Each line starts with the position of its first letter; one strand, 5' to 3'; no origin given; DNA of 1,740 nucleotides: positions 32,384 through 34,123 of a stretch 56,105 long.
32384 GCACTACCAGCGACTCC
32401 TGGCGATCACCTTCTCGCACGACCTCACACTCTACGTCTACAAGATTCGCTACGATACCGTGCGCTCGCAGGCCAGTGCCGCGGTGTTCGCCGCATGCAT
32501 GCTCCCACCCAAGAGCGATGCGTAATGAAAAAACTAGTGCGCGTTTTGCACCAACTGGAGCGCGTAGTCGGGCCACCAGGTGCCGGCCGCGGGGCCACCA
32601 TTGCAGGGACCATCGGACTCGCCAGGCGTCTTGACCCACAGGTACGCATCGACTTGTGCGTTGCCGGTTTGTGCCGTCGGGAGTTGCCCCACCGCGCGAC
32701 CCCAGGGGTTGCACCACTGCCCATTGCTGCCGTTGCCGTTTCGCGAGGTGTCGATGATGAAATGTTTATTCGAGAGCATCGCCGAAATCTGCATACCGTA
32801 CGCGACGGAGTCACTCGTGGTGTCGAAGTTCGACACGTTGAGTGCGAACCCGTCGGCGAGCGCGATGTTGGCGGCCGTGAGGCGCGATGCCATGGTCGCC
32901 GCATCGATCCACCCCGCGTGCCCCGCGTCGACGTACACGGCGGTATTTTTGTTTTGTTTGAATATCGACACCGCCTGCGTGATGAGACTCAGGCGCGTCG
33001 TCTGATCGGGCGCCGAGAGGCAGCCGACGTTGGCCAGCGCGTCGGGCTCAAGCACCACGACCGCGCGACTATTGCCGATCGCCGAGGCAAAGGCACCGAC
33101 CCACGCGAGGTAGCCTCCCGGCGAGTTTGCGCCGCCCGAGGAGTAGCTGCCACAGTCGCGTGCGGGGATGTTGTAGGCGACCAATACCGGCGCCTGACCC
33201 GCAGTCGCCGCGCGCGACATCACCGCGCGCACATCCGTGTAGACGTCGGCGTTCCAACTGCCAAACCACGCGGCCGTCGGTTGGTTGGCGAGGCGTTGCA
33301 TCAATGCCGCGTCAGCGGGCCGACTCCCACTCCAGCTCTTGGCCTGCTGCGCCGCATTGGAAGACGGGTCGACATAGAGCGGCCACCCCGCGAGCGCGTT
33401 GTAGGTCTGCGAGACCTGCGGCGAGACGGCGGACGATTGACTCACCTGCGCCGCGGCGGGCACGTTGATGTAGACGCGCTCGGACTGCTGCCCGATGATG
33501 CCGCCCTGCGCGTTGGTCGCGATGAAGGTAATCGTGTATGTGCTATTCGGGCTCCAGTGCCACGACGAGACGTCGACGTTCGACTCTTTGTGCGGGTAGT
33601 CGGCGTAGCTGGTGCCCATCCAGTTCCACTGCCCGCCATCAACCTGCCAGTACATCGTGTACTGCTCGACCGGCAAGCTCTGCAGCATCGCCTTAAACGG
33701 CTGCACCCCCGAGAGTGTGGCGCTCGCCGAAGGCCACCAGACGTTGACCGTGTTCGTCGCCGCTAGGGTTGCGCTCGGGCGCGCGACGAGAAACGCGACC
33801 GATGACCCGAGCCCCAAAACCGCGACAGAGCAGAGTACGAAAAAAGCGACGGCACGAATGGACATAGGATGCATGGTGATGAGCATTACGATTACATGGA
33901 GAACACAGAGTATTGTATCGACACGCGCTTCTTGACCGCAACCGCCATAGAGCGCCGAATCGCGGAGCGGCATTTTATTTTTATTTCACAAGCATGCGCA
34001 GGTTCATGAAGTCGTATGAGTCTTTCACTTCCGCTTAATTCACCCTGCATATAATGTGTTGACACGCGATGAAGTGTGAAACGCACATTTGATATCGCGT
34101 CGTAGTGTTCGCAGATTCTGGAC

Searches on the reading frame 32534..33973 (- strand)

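Call 68: search_protein_families(library=pfam, proteins=[window:32534-33973:-], max_evalue=0.001)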
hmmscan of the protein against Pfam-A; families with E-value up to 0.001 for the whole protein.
window:32534-33973:- (479 aa): 1 family
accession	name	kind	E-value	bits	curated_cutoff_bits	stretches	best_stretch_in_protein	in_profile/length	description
PF01341.22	Glyco_hydro_6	-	1.2e-66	226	27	1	208-460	6-300/305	Glycosyl hydrolases family 6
